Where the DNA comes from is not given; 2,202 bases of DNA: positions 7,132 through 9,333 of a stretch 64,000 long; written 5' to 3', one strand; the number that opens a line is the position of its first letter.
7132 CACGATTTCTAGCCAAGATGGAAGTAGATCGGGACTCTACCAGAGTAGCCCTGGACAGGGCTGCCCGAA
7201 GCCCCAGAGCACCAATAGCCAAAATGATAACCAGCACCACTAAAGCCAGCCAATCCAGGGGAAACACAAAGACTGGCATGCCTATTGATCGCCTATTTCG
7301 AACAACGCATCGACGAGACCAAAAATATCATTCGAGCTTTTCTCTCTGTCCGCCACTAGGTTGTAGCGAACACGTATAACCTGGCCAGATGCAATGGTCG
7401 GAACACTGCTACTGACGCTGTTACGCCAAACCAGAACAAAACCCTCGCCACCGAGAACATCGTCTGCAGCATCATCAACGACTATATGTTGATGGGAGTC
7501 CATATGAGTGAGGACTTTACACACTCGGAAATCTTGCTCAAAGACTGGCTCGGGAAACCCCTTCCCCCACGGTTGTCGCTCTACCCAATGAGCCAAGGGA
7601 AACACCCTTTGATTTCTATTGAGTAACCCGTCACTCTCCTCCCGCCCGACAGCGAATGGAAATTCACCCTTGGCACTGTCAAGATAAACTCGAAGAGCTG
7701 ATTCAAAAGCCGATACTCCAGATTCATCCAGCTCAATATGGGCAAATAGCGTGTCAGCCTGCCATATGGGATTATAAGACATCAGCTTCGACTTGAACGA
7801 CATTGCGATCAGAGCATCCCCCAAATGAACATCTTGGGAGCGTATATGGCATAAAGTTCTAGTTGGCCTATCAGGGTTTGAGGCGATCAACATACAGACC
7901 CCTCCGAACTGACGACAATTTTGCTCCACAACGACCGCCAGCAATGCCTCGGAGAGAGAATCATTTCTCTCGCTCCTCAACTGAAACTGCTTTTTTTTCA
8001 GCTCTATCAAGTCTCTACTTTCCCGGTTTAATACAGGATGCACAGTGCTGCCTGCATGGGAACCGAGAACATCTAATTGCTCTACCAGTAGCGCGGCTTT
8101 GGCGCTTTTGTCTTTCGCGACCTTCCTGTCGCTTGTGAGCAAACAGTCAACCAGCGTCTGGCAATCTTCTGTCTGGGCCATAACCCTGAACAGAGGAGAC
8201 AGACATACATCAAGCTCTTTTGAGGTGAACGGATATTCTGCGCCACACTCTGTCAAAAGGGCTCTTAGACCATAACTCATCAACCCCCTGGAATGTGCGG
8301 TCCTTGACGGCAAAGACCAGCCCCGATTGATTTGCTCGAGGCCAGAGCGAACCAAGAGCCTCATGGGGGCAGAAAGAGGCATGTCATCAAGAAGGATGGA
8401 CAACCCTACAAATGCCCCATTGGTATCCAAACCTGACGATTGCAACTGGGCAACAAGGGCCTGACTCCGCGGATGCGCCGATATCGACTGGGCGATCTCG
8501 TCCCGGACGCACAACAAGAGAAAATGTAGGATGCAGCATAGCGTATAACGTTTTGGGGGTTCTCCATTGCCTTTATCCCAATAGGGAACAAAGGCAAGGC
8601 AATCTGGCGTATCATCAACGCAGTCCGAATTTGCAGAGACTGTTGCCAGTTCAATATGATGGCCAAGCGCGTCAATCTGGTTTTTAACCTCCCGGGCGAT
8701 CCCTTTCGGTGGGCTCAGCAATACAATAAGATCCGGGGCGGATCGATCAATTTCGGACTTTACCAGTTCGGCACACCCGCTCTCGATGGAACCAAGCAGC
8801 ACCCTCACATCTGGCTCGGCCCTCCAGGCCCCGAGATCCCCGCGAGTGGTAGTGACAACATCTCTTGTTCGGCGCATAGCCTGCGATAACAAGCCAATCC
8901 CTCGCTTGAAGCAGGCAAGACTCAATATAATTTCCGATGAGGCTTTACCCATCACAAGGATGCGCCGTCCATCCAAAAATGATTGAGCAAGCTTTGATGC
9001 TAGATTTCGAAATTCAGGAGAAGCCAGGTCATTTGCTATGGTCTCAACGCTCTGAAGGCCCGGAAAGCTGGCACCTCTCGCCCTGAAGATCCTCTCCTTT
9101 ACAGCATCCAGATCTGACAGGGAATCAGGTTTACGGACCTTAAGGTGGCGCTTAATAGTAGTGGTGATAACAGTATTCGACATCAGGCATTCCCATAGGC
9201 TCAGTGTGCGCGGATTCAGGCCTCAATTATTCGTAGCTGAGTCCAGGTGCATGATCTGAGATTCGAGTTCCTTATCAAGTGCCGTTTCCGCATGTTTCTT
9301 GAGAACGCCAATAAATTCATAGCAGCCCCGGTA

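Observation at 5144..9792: Tightly coupled three-gene unit: ankyrin-like protein, catalytically degenerate RecJ paralog, membrane diguanylate cyclase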

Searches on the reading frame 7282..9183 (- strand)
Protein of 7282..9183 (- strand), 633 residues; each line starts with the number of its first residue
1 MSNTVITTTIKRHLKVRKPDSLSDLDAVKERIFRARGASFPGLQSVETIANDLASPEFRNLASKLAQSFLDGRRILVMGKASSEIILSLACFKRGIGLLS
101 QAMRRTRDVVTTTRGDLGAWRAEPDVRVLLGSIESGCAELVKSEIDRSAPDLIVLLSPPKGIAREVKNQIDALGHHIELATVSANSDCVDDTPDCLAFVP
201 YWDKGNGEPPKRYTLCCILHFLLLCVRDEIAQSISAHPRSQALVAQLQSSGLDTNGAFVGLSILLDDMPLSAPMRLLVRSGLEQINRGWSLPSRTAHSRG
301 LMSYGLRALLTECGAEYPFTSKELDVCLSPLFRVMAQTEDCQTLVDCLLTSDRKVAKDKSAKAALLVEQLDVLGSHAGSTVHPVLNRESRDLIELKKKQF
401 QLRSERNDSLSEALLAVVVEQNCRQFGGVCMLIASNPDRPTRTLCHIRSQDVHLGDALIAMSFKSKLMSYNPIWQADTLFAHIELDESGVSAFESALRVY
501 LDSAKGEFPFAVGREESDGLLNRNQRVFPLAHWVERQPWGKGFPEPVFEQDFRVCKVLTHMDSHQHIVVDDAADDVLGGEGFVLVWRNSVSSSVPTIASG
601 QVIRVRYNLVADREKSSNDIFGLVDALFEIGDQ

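Call 3: search_protein_families(library=pfam, proteins=[window:7282-9183:-], max_evalue=0.1)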
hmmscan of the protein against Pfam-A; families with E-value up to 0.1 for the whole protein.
window:7282-9183:- (633 aa): 2 families
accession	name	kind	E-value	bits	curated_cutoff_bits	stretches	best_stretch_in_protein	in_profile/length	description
PF17768.7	RecJ_OB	-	0.014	15.9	27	1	528-567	12-53/107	RecJ OB domain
PF21516.2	YqeH-like_C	-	0.019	15.9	27.7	0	352-421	11-74/95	YqeH-like, C-terminal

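Call 4: search_protein_families(library=ncbifam, proteins=[window:7282-9183:-], max_evalue=0.1)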
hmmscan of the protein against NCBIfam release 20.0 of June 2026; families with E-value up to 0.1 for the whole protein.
window:7282-9183:- (633 aa): 2 families
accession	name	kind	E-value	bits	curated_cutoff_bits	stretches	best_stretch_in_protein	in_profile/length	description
TIGR00644.1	recJ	equivalog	1.5e-07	30.1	396.9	1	249-570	196-492/546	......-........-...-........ exonuclease RecJ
NF008290.0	PRK11070.1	equivalog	0.00038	19.1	900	1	513-572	464-524/577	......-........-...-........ exonuclease RecJ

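Call 5: find_homologous_proteins(query=window:7282-9183:-)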
Query window:7282-9183:- (633 aa): 8 proteins with E <= 0.001 among 8000 candidates.
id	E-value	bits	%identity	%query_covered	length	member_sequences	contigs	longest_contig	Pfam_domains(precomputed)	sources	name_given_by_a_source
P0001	0.0e+0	1426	100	100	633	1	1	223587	-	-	-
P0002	6.2e-285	964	69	100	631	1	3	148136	-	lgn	-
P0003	5.1e-247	839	61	100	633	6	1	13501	-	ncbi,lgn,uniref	ncbi:MAG: hypothetical protein ACPHQ9_12615 [Marinobacter sp.]|uniref:hypothetical protein n=1 Tax=M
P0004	4.3e-244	830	60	100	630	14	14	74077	-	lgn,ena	-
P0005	2.5e-239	814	60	100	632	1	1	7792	-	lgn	-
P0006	1.8e-238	811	59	100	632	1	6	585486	-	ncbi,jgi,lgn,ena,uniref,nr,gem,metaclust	ncbi:hypothetical protein [Marinobacter sp. HL-58]|uniref:hypothetical protein n=1 Tax=Marinobacter 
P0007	4.1e-107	377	38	98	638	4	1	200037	PF17768.8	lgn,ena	-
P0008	1.0e-3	36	25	58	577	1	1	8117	PF01368.28,PF17768.8,PF02272.25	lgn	-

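Call 6: search_solved_structures(query=window:7282-9183:-, max_evalue=10, show_alignments=2)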
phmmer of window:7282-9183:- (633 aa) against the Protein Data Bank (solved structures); distinct sequences matched with E-value up to 10: 1.
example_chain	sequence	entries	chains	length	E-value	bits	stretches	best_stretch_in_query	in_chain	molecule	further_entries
9sw2_E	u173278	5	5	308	1.1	10.7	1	299-375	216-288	F420-non-reducing hydrogenase subunit G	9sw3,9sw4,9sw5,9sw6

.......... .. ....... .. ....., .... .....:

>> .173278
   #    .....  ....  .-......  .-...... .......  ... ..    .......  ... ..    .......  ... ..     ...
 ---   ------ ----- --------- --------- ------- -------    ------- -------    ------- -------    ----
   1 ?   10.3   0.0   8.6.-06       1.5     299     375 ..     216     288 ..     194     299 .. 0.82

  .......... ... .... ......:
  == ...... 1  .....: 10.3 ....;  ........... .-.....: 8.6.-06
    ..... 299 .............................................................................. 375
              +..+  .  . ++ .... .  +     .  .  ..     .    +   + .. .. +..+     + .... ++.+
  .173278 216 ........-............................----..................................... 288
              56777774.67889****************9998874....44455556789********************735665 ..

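Call 8: search_solved_structures(query=A1, max_evalue=10, show_alignments=3)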
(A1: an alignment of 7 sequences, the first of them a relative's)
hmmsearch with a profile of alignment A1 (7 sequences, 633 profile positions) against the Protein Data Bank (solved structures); distinct sequences matched with E-value up to 10: 3.
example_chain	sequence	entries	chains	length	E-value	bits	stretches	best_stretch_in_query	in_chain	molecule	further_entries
4v91_O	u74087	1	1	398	0.088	14.2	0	60-79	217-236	UL13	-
7r81_Q1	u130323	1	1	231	0.58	11.5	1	27-79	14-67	60S ribosomal protein L16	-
5f54_A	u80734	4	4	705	2.7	9.3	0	258-358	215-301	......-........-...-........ exonuclease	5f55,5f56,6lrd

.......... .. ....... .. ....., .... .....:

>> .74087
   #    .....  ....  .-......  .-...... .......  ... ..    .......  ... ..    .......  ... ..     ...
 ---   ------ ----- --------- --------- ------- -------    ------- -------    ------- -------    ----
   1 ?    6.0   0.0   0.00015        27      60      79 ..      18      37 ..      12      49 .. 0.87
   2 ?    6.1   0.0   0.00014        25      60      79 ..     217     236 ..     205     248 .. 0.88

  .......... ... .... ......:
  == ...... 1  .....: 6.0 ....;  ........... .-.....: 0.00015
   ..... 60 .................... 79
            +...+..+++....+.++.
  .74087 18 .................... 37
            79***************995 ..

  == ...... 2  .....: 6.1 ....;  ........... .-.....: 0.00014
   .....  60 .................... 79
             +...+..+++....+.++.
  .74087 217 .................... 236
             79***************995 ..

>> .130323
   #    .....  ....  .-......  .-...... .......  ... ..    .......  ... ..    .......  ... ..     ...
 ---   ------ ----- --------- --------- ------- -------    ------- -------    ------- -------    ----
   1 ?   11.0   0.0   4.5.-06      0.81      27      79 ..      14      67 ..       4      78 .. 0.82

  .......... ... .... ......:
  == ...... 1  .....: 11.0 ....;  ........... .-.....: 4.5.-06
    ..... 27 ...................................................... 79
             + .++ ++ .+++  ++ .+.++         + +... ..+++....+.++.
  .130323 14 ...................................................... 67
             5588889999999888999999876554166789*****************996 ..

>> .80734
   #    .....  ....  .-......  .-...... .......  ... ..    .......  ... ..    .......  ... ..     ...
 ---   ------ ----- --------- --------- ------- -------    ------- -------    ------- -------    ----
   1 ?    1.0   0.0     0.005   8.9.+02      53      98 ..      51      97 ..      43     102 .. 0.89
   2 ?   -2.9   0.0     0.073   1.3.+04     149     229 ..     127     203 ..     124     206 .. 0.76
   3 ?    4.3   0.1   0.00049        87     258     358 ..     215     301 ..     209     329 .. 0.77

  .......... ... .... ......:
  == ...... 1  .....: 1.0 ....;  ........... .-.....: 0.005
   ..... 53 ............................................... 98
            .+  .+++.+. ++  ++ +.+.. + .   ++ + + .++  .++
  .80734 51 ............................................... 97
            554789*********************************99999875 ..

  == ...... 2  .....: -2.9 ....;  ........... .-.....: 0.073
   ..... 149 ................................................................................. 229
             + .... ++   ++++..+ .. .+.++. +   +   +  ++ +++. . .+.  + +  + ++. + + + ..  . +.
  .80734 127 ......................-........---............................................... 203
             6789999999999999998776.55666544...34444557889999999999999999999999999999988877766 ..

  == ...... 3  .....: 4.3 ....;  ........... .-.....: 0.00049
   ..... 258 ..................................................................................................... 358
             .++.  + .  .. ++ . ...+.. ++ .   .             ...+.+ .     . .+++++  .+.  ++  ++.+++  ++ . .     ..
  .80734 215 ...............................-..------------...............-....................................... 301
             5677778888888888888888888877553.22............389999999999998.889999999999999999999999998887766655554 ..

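Call 10: find_encoding_contigs(protein=P0006, flank=10000, max_places=3)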
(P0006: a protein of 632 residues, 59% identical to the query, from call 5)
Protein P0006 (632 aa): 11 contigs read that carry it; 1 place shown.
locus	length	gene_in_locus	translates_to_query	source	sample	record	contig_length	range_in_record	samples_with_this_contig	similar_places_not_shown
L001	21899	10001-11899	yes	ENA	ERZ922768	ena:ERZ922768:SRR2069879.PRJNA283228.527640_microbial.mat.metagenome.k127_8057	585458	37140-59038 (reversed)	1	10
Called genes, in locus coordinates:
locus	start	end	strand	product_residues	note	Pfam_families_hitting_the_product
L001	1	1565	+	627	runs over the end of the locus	PF26965:MimR_N, PF00158:Sigma54_activat, PF14532:Sigma54_activ_2, PF25601:AAA_lid_14, PF02954:HTH_8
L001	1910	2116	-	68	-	PF13443:HTH_26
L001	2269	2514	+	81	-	-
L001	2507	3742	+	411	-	PF12167:Arm-DNA-bind_2, PF14659:Phage_int_SAM_3, PF22022:Phage_int_M (weak), PF00589:Phage_integrase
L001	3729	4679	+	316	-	PF07514:TraI_2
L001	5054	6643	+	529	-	-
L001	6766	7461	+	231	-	PF00072:Response_reg, PF00196:GerE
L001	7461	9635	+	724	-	PF02518:HATPase_c (faint)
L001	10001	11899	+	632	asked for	-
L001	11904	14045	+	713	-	PF00990:GGDEF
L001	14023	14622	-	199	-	-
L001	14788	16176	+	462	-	-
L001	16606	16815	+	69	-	-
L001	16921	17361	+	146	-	PF07811:TadE (weak)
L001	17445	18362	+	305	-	PF16976:RcpC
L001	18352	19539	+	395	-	PF13629:T2SS-T3SS_pil_N, PF00263:Secretin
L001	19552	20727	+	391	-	-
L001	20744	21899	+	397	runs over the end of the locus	PF00437:T2SSE, PF27713:UCP018868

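Call 11: find_encoding_contigs(protein=P0007, flank=10000, max_places=3)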
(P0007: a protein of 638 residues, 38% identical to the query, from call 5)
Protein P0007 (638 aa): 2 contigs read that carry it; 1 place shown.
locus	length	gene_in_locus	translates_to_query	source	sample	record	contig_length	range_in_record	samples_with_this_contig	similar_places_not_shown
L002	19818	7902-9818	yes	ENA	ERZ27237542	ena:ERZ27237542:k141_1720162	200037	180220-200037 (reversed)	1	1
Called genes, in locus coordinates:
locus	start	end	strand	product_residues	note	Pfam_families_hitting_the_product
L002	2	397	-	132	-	?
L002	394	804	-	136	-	PF02472:ExbD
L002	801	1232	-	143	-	PF02472:ExbD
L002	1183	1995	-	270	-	PF01618:MotA_ExbB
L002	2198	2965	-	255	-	PF01925:TauE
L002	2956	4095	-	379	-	-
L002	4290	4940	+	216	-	-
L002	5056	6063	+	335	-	PF00005:ABC_tran, PF02463:SMC_N (faint), PF13304:AAA_21 (faint), PF09383:NIL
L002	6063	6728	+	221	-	PF00528:BPD_transp_1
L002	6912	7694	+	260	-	PF03180:Lipoprotein_9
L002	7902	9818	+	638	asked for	PF17768:RecJ_OB (weak)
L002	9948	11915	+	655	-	PF00990:GGDEF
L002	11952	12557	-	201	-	-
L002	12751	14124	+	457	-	-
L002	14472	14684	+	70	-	-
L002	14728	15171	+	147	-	PF07811:TadE (weak)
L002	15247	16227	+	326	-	PF16976:RcpC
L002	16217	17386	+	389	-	PF13629:T2SS-T3SS_pil_N, PF00263:Secretin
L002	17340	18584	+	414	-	PF16968:TadZ_N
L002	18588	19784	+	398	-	PF00437:T2SSE, PF27713:UCP018868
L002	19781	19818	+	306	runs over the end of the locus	PF00482:T2SSF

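Call 16: predict_structure(alignment_id=A1)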
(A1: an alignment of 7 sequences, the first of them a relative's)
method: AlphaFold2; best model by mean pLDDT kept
length: 633 residues; sequences in the alignment: 7
mean_pLDDT: 64.7   pTM: 0.51
mean pLDDT of the five models: 64.7, 57.4, 57.1, 56.3, 51.3
residues with pLDDT >= 90: 25; 70-90: 264; 50-70: 193; < 50: 151
segments of 3 or more residues with pLDDT < 50: 1-33, 36-44, 109-116, 203-208, 287-303, 371-396, 508-517, 527-543, 575-580, 587-594, 614-618, 631-633
pLDDT, mean of each block of 10 residues (from residue 1): 26 28 40 45 53 82 89 87 83 88 63 49 79 62 83 87 84 84 73 75 50 84 86 70 74 76 71 66 50 30 56 59 68 69 71 63 61 30 24 52 86 74 79 86 87 68 69 70 85 85 60 46 47 39 60 70 62 51 53 55 72 48 63 37
secondary structure, 60 per line:
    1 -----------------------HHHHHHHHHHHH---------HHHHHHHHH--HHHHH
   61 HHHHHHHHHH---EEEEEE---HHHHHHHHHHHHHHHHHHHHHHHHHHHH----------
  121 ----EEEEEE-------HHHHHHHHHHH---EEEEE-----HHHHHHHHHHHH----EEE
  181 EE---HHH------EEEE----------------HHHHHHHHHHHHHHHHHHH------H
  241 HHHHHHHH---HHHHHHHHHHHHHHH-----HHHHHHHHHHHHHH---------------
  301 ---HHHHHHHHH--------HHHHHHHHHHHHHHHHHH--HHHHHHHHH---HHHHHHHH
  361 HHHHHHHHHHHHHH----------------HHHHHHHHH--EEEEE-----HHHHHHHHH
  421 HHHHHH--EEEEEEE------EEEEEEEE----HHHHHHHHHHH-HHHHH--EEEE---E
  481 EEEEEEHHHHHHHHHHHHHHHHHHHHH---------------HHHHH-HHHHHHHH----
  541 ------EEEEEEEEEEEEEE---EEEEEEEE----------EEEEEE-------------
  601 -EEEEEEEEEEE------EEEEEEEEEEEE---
elements in order (helices of 4 or more, strands of 3 or more residues): H24-35 H45-53 H56-70 E74-79 H83-110 E125-130 H138-148 E152-156 H162-173 E178-182 E195-198 H215-233 H240-248 H252-266 H272-285 H304-312 H321-338 H341-349 H353-374 H391-399 E402-406 H412-426 E429-435 E442-449 H454-464 H466-470 E473-476 E480-486 H487-507 H523-527 H529-536 E547-560 E564-571 E582-587 E602-612 E619-630

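Call 18: find_encoding_contigs(protein=P0002, flank=10000, max_places=2)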
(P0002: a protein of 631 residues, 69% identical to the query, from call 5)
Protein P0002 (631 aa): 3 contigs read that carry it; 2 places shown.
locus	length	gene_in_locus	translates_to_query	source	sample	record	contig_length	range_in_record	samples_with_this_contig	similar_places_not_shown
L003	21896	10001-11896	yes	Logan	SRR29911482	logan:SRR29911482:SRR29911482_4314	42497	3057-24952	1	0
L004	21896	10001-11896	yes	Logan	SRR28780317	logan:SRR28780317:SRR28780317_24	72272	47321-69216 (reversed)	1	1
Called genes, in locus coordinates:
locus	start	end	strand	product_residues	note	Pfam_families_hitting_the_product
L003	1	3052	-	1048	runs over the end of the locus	-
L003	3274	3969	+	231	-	PF00005:ABC_tran, PF13304:AAA_21 (faint)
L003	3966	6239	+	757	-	PF02687:FtsX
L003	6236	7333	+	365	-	PF07143:AttH, PF17186:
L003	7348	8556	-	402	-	PF00909:Ammonium_transp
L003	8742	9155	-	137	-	PF06803:DUF1232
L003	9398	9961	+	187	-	-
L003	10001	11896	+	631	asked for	-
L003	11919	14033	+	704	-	PF00990:GGDEF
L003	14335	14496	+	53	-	-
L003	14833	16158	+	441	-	-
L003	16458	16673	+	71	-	-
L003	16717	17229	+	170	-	PF07811:TadE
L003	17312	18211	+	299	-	PF16976:RcpC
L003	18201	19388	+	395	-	PF13629:T2SS-T3SS_pil_N, PF00263:Secretin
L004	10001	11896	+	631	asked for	-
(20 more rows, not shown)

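Call 19: find_encoding_contigs(protein=P0004, flank=10000, max_places=2)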
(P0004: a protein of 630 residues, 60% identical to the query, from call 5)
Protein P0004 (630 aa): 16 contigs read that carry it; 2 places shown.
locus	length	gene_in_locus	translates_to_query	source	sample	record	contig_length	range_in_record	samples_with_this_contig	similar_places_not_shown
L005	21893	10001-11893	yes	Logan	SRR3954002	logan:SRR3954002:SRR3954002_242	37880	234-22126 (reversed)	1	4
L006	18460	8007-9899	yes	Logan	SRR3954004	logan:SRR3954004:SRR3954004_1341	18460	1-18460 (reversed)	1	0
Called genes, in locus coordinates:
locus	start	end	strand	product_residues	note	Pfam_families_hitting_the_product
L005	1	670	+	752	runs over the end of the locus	PF02687:FtsX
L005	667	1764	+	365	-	PF07143:AttH, PF17186:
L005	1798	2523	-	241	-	PF00227:Proteasome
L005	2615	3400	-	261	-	PF08379:Bact_transglu_N, PF01841:Transglut_core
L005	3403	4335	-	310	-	PF04168:Alpha-E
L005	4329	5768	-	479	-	PF04174:CP_ATPgrasp_1, PF14403:CP_ATPgrasp_2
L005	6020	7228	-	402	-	PF00909:Ammonium_transp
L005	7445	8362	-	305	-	PF13677:MotB_plug, PF00691:OmpA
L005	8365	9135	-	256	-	PF01618:MotA_ExbB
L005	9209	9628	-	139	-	PF06803:DUF1232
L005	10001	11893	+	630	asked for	-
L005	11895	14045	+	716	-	PF00990:GGDEF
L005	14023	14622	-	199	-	-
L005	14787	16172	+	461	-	-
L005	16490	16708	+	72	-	-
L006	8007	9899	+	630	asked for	-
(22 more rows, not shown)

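Call 20: fold_search(model_id=the predicted structure, library=pdb)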
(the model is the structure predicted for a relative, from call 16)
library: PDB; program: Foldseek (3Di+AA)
matches with E <= 10: 1520; with E <= 0.001: 49
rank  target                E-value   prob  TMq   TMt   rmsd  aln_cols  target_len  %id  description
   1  8y30_A                2.6e-21  1.00  0.34  0.29  22.8       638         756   15  Crystal structure of Staphylococcus aureus RecJ protein in complex with Mg2+ (released 2025-01-29)
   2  5f55_A                4.9e-21  1.00  0.32  0.29  22.9       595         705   15  Structure of RecJ complexed with DNA (released 2016-06-15)
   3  5f56_A                6.0e-21  1.00  0.33  0.30  23.0       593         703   16  Structure of RecJ complexed with DNA and SSB-ct (released 2016-06-15)
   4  6lrd_A                1.9e-20  1.00  0.32  0.29  23.1       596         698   15  Structure of RecJ complexed with a 5'-P-dSpacer-modified ssDNA (released 2020-08-26)
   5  5f54                  4.3e-20  1.00  0.32  0.29  23.3       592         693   15  Structure of RecJ complexed with dTMP (released 2016-06-15)
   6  2zxo                  5.4e-20  1.00  0.31  0.31  21.9       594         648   16  Crystal structure of RecJ from Thermus thermophilus HB8 (released 2010-01-05)
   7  2zxr                  6.5e-18  1.00  0.27  0.27  22.2       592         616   14  Crystal structure of RecJ in complex with Mg2+ from Thermus thermophilus HB8 (released 2010-01-05)
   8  1ir6                  2.2e-14  1.00  0.33  0.52  18.1       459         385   16  Crystal structure of exonuclease RecJ bound to manganese (released 2002-05-15)
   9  5x4j                  1.2e-12  1.00  0.24  0.31  23.7       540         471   10  The crystal structure of Pyrococcus furiosus RecJ (Zn-soaking) (released 2018-02-14)
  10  5x4h                  1.2e-12  1.00  0.25  0.33  23.8       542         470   11  The crystal structure of Pyrococcus furiosus RecJ (wild-type) (released 2018-02-14)
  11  5ght                  3.1e-12  1.00  0.25  0.32  17.1       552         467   10  DNA replication protein (released 2016-10-12)
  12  7e15_D                5.6e-12  1.00  0.23  0.30  22.1       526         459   10  Protein ternary complex working for DNA replication initiation (released 2021-10-06)
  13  5x4i                  9.0e-12  1.00  0.24  0.31  23.8       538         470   11  Pyrococcus furiosus RecJ (D83A, Mn-soaking) (released 2018-02-14)
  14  7e15_A                1.2e-11  1.00  0.24  0.31  22.0       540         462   11  Protein ternary complex working for DNA replication initiation (released 2021-10-06)
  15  5ghr_A                2.2e-11  1.00  0.24  0.31  20.1       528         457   11  DNA replication protein (released 2016-10-12)
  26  6cc2                  6.0e-09  1.00  0.21  0.26  22.1       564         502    8  Crystal Structure of CDC45 from Entamoeba histolytica (released 2018-06-27)
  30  5xsp_A                2.6e-06  1.00  0.14  0.26  20.2       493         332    8  The catalytic domain of GdpP with 5'-pApA (released 2018-01-31)
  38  4ls9_A                6.8e-05  0.99  0.13  0.24  21.0       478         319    9  Structure of mycobacterial nrnA homolog reveals multifunctional nuclease activities (released 2014-07-16)
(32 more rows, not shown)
